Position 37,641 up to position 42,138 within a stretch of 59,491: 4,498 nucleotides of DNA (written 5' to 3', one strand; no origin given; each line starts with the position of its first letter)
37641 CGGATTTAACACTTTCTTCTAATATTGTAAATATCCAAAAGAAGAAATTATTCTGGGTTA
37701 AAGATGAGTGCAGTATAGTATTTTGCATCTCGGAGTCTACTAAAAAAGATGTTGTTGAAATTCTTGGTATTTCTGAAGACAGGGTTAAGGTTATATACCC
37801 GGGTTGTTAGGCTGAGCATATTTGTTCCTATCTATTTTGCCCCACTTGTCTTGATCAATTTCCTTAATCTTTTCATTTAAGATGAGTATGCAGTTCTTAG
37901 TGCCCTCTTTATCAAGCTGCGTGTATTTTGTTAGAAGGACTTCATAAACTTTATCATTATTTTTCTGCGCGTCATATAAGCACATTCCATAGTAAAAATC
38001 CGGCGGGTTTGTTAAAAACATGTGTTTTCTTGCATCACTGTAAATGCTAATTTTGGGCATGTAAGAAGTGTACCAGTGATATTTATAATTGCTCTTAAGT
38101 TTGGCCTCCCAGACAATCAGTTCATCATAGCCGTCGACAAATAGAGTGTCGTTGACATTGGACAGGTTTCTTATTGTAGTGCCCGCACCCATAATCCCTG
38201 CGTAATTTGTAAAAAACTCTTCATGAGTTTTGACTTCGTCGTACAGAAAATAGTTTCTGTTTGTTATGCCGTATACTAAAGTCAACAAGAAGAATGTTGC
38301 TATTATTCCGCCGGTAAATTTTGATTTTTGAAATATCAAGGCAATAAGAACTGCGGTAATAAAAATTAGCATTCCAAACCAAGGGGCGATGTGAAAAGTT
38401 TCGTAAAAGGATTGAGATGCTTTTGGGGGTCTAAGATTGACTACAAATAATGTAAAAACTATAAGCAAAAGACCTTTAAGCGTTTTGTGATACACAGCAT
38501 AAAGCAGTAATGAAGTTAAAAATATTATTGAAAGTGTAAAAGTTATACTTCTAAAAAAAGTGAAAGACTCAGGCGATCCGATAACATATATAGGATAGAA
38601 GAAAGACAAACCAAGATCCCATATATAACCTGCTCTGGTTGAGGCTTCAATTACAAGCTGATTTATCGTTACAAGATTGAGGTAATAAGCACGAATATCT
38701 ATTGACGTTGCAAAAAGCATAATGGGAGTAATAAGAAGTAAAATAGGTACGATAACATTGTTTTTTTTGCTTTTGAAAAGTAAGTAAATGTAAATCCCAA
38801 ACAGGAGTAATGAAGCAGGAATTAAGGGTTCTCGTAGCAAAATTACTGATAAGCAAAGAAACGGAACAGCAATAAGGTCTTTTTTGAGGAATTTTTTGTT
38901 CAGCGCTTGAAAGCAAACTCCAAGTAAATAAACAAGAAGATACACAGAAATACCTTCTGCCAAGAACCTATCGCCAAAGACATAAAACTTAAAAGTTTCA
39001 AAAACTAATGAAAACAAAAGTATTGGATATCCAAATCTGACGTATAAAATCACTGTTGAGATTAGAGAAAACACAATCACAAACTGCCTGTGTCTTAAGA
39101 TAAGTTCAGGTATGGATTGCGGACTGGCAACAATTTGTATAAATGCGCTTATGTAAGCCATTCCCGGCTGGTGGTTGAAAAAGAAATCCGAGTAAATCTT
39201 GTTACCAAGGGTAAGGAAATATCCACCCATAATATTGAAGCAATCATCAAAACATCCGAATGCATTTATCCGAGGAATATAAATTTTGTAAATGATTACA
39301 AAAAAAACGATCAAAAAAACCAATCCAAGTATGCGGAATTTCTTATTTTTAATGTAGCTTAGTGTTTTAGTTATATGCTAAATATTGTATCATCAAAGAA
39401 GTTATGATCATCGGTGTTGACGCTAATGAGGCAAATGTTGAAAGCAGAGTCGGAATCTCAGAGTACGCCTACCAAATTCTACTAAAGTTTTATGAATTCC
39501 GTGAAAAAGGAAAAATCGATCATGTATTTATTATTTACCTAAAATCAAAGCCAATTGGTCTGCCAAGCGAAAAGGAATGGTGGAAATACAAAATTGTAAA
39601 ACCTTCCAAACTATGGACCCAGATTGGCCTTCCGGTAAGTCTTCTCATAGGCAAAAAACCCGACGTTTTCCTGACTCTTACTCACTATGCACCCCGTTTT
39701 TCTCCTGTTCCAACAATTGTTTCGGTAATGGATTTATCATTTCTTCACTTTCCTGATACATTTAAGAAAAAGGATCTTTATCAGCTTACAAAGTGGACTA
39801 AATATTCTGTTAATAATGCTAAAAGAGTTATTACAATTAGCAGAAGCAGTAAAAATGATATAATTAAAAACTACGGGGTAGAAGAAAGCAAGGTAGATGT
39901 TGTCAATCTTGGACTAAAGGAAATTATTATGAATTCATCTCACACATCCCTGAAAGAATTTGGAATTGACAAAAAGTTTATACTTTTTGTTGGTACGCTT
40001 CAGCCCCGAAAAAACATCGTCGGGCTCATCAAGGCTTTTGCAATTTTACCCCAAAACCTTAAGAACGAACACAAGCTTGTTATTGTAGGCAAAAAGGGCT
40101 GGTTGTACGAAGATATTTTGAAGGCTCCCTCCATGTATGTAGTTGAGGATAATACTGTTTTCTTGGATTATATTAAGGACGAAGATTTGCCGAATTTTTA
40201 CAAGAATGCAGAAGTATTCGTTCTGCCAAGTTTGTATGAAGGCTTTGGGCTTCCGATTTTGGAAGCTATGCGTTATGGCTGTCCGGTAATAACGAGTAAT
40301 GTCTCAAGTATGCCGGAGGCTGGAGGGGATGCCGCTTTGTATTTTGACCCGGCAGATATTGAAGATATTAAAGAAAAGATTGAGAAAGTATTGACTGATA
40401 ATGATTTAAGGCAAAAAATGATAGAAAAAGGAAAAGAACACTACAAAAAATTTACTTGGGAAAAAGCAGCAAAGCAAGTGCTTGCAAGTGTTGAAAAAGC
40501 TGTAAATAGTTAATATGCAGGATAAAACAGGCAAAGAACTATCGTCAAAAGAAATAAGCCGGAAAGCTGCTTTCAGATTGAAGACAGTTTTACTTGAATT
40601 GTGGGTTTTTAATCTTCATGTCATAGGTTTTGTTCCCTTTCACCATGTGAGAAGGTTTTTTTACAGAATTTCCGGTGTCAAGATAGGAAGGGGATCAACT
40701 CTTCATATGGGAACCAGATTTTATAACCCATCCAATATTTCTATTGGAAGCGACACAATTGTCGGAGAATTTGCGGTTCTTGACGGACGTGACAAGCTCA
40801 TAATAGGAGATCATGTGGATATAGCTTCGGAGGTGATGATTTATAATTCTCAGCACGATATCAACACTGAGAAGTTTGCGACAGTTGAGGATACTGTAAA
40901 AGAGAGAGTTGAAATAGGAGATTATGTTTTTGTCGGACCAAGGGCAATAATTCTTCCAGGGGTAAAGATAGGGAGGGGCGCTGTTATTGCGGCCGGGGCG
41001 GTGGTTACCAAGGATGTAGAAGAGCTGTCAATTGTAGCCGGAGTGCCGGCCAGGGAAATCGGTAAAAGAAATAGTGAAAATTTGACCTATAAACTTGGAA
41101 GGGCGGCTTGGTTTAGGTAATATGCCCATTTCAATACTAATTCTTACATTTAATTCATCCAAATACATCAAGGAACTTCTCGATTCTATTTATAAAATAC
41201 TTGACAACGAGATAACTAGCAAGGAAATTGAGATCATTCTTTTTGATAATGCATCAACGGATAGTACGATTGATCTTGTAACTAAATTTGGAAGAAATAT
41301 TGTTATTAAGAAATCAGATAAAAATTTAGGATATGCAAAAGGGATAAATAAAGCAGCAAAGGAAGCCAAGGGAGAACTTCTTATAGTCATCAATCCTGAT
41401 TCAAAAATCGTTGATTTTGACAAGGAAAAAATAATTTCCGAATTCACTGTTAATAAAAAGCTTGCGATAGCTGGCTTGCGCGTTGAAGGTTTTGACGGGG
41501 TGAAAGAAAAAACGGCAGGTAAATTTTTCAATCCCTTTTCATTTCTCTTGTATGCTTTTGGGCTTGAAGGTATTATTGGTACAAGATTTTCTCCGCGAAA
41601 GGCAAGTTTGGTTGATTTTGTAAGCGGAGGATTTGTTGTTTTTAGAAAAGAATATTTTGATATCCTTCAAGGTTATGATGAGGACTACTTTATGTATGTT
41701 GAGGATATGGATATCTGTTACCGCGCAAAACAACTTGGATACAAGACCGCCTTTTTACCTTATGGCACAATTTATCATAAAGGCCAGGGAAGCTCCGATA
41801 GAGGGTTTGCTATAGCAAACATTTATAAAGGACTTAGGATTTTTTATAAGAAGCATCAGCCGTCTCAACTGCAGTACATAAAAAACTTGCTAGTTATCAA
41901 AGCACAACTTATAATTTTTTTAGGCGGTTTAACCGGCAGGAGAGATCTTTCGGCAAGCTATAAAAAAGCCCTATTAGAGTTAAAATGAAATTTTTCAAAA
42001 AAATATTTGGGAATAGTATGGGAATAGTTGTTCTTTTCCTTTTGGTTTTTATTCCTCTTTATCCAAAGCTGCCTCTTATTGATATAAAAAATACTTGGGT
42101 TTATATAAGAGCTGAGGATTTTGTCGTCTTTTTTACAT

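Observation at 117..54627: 45-gene, ~54.5-kb co-directional envelope-glycan super-locus dominated by GT-C-type membrane glycosyltransferases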

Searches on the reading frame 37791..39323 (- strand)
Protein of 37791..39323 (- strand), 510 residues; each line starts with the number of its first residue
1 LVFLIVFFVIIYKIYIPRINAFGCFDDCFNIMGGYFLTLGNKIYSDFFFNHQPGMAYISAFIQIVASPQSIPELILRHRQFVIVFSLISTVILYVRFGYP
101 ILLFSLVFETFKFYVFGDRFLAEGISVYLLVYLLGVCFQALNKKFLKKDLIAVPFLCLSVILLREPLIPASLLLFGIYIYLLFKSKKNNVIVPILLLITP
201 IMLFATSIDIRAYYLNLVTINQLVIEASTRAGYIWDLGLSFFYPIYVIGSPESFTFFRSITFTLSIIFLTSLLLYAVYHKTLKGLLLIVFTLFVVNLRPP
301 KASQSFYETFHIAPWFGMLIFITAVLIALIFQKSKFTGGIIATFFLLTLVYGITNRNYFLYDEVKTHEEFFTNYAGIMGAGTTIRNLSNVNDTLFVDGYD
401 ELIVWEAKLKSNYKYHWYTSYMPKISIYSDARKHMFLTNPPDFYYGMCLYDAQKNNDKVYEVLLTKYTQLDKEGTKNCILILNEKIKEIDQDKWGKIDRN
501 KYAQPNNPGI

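Call 7: search_protein_families(library=pfam, proteins=[window:37791-39323:-], max_evalue=0.01)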
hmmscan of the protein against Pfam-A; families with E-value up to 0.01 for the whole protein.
window:37791-39323:- (510 aa): 0 families

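Call 11: search_protein_families(library=ncbifam, proteins=[window:37791-39323:-], max_evalue=1)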
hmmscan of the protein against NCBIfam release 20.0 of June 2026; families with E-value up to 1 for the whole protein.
window:37791-39323:- (510 aa): 0 families

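Call 43: find_homologous_proteins(query=window:37791-39323:-)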
Query window:37791-39323:- (510 aa): 404 proteins with E <= 0.001 among 8000 candidates; the best 120 are listed.
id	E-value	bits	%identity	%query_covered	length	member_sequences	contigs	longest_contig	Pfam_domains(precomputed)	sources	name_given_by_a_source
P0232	0.0e+0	1127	100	99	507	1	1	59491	-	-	-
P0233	2.0e-264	896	83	94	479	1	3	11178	-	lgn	-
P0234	6.8e-160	551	52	100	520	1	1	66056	-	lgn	-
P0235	1.2e-151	524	50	97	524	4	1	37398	-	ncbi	-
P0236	1.6e-148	514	49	97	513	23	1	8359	-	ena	-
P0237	6.9e-146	505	49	98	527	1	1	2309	-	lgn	-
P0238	9.7e-146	505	49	98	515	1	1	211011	-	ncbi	-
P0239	1.8e-141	491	48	99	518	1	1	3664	-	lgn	-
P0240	4.4e-140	486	45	99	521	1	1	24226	-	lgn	-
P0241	7.0e-137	476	47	98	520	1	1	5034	-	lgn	-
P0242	2.6e-133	464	45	95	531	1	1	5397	-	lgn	-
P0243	1.5e-128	448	45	95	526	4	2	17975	-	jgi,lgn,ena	-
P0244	1.3e-123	432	44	97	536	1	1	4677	-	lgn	-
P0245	7.9e-123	429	46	93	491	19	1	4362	-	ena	-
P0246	1.7e-121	425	43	97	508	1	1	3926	-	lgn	-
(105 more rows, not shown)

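Call 47: search_protein_families(library=pfam, alignment_id=A4, max_evalue=1)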
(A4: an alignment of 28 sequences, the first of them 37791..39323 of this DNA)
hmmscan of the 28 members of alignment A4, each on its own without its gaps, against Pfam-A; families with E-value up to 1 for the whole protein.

A. member 1, window:37791-39323:- (510 aa): 1 family
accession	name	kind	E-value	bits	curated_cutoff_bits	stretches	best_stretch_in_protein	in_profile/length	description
PF25178.1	Beta-prop_WDR41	-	0.087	12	50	1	381-438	221-277/440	WDR41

B. families by the number of members that match (of 28 scanned): 9 families
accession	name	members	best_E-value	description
PF13567.11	DUF4131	3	0.02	Domain of unknown function (DUF4131)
PF04932.20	Wzy_C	2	0.0078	O-Antigen ligase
PF25178.1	Beta-prop_WDR41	1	0.087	WDR41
PF02038.21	ATP1G1_PLM_MAT8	1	0.14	ATP1G1/PLM/MAT8 family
PF07411.17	DUF1508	1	0.16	Domain of unknown function (DUF1508)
PF05767.17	Pox_A14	1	0.17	Poxvirus virion envelope protein A14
PF11992.13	TgpA_N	1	0.18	TgpA N-terminal domain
PF04588.18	HIG_1_N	1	0.18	Hypoxia induced protein conserved region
PF20293.4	MC6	1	0.7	ABC-three component (ABC-3C) system Middle Component 6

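Call 50: search_solved_structures(query=A4, max_evalue=10)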
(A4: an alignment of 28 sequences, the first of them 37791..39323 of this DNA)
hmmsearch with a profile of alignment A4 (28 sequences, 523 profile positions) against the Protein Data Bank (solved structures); distinct sequences matched with E-value up to 10: 3.
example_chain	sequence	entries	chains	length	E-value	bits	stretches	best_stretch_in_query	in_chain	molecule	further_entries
6dew_A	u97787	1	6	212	0.66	11.8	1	374-458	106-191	Ubiquinone biosynthesis protein COQ9, mitochondrial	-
4rhp_A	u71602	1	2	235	0.75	11.6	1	374-458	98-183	Ubiquinone biosynthesis protein COQ9, mitochondrial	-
6awl_A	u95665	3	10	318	1.4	10.7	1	408-458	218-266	Ubiquinone biosynthesis protein COQ9, mitochondrial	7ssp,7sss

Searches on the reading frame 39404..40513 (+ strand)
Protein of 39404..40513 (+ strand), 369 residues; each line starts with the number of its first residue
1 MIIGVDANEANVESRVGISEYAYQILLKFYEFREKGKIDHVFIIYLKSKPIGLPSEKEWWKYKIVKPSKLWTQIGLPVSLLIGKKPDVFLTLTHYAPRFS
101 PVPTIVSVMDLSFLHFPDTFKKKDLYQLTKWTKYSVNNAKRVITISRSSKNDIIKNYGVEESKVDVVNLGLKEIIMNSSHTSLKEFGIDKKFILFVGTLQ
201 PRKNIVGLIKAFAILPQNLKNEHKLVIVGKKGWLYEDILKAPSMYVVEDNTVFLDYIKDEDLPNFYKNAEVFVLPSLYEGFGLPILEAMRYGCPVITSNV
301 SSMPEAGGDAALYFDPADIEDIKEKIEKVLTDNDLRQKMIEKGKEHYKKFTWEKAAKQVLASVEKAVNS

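Call 7: search_protein_families(library=pfam, proteins=[window:39404-40513:+], max_evalue=0.01)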
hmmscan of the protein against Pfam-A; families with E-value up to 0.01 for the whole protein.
window:39404-40513:+ (369 aa): 5 families
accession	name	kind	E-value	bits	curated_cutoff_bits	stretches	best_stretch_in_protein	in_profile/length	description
PF00534.26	Glycos_transf_1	-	2.9e-43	147.8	26.4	1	189-345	14-171/172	Glycosyl transferases group 1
PF13692.12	Glyco_trans_1_4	-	1e-29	104.1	27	1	191-332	2-142/142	Glycosyl transferases group 1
PF20706.3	GT4-conflict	-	3.9e-11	43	26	1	138-358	146-384/385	Family 4 Glycosyltransferase in conflict systems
PF13524.12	Glyco_trans_1_2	-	1.7e-10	41.5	25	1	221-361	13-144/144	Glycosyl transferase-like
PF13439.12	Glyco_transf_4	-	3.1e-07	31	28.5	1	85-170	72-165/170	Glycosyltransferase Family 4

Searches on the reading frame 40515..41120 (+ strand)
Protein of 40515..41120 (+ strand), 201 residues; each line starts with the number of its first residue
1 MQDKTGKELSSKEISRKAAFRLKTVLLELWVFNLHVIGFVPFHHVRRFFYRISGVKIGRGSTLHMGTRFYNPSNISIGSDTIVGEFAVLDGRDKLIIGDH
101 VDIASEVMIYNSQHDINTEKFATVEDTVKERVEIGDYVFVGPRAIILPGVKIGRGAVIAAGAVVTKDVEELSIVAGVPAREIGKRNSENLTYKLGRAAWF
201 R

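Call 7: search_protein_families(library=pfam, proteins=[window:40515-41120:+], max_evalue=0.01)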
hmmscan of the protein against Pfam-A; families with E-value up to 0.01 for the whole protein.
window:40515-41120:+ (201 aa): 3 families
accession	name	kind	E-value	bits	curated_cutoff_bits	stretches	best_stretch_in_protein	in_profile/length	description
PF00132.30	Hexapep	-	7.7e-18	63.8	27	1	132-166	2-36/36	Bacterial transferase hexapeptide (six repeats)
PF14602.12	Hexapep_2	-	1.8e-10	40.8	27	1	132-166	2-34/34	Hexapeptide repeat of succinyl-transferase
PF25084.1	LbH_EIF2B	-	4.5e-05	23.9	54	1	73-157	20-104/105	EIF2B subunit epsilon LbH domain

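Call 82: search_protein_families(library=ncbifam, proteins=[window:40515-41120:+], max_evalue=1e-8)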
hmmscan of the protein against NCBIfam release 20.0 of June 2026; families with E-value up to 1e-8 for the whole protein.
window:40515-41120:+ (201 aa): 26 families (the best 25 are shown)
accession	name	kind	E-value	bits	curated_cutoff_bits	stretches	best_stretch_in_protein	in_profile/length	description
NF007797.0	PRK10502.1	subfamily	1.1e-25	90.3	192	1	34-187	30-181/183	WcaF family extracellular polysaccharide biosynthesis acetyltransferase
TIGR03308.1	phn_thr-fam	hypoth_equivalog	1.7e-21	77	201.65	1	123-200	100-177/204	phosphonate metabolim protein, transferase hexapeptide repeat family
NF038307.1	EPS_acetyl_HpsU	equivalog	5.8e-19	68.4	305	1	29-181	24-174/178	hormogonium polysaccharide biosynthesis acetyltransferase HpsU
NF007499.0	PRK10092.1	equivalog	1.4e-18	67.4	314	1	93-183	92-181/183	maltose O-acetyltransferase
TIGR03570.1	NeuD_NnaD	subfamily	1.5e-18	67.1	160.8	1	73-180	98-202/202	NeuD/PglB/VioB family sugar acetyltransferase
NF007240.0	PRK09677.1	equivalog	3.1e-18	66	243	1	55-190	44-189/192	putative lipopolysaccharide biosynthesis O-acetyl transferase WbbJ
NF000311.1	Vat_ABCDEFH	equivalog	5.2e-18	65.3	300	1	125-200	104-179/201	Vat family streptogramin A O-acetyltransferase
NF058585.1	HptprglPActTf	PfamEq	7e-18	64.8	300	1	131-188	106-163/172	heptaprenylglyceryl phosphate O-acetyltransferase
TIGR03532.1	DapD_Ac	equivalog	1.3e-17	64.2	231.75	1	55-185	99-214/231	2,3,4,5-tetrahydropyridine-2,6-dicarboxylate N-acetyltransferase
NF033468.1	stregram_VatI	exception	1.6e-17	64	415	1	77-199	56-180/208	streptogramin A O-acetyltransferase Vat(I)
NF000490.1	chloram_CatB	equivalog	9.1e-17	61.1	350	1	81-199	57-178/210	type B chloramphenicol O-acetyltransferase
NF000504.1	stregram_VatH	exception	4.3e-16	59.5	475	1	118-200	102-186/216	streptogramin A O-acetyltransferase Vat(H)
NF007076.0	PRK09527.1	equivalog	4.6e-16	58.8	347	1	55-192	68-192/203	galactoside O-acetyltransferase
NF000097.1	stregram_VatC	exception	2.8e-15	56.8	425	1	77-199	62-186/212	streptogramin A O-acetyltransferase Vat(C)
NF000101.1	stregram_VatA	exception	9.4e-15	54.8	450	1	77-191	62-178/219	streptogramin A O-acetyltransferase Vat(A)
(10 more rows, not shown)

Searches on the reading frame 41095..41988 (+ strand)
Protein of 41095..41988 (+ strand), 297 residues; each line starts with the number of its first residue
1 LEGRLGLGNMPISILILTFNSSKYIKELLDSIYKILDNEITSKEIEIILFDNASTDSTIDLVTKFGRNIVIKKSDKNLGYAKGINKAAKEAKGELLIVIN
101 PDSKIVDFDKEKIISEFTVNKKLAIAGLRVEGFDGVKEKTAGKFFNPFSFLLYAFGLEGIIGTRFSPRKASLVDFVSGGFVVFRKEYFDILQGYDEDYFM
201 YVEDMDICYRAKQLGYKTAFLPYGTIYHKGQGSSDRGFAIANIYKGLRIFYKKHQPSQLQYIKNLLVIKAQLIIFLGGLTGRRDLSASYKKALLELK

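Call 7: search_protein_families(library=pfam, proteins=[window:41095-41988:+], max_evalue=0.01)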
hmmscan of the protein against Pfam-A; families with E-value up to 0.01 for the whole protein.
window:41095-41988:+ (297 aa): 5 families
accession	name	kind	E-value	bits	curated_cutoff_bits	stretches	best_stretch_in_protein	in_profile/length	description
PF00535.33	Glycos_transf_2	-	7.2e-22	78.5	23.3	1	13-188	1-164/168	Glycosyl transferase family 2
PF13641.12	Glyco_tranf_2_3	-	4.9e-11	43.5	27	1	12-229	3-212/230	Glycosyltransferase like family 2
PF02709.20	Glyco_transf_7C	-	0.00038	20.5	23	1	177-225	20-71/78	N-terminal domain of galactosyltransferase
PF13632.12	Glyco_trans_2_3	-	0.00051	20.3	27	1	175-229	71-124/198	Glycosyl transferase family group 2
PF10111.15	Glyco_tranf_2_2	-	0.00062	19.8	27.3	1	22-252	12-233/276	Glycosyltransferase like family 2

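Call 68: search_protein_families(library=ncbifam, proteins=[window:41095-41988:+], max_evalue=0.001)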
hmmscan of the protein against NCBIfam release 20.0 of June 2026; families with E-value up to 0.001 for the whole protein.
window:41095-41988:+ (297 aa): 13 families
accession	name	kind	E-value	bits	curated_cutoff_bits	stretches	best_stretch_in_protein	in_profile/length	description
TIGR03937.1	PgaC_IcaA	equivalog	1.1e-12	47.7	422.3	1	11-223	46-245/407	poly-beta-1,6-N-acetyl-D-glucosamine synthase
TIGR03111.1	glyc2_xrt_Gpos1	hypoth_equivalog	2.2e-12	46.5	363.95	1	12-215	51-252/439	TIGR03111 family XrtG-associated glycosyltransferase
TIGR04283.1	glyco_like_mftF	equivalog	4.9e-12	45.9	182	1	12-221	1-178/221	TIGR04283 family arsenosugar biosynthesis glycosyltransferase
NF041875.1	EPS_EpsD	equivalog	7.9e-12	45.2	370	2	12-104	1-91/325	exopolysaccharide biosynthesis glycosyltransferase EpsD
TIGR03965.1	mycofact_glyco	equivalog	1.5e-08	34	280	1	21-229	85-281/467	mycofactocin biosynthesis glycosyltransferase MftF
NF038302.1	EPS_HpsE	equivalog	3.8e-08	32.6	300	1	12-228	3-222/307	hormogonium polysaccharide biosynthesis glycosyltransferase HpsE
NF041394.1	GtaseAglG_Halo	equivalog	2.4e-07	30.3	440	1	10-198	1-178/304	glucosyl-dolichyl phosphate glucuronosyltransferase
NF053739.1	GlytfEpsEBac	equivalog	3.9e-07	29.3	450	1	13-136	4-126/265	glycosyltransferase EpsE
NF047683.1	TeichurnBiosyTuaG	equivalog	9e-07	28.8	400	1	12-114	8-108/252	teichuronic acid biosynthesis protein TuaG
TIGR01556.1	rhamnosyltran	subfamily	1.8e-06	27.3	200.55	1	34-229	11-201/281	rhamnosyltransferase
NF047588.1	GlcsyltransPgfSStrep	equivalog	2e-06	27.2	500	1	10-104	1-97/308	glycosyltransferase PgfS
NF050050.1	ProtGlycPglI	equivalog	2.1e-05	24.1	500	1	12-117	4-108/306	GalNAc(5)-diNAcBac-PP-undecaprenol beta-1,3-glucosyltransferase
NF007482.0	PRK10073.1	equivalog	0.00011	21.3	423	1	12-111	8-104/334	glycosyltransferase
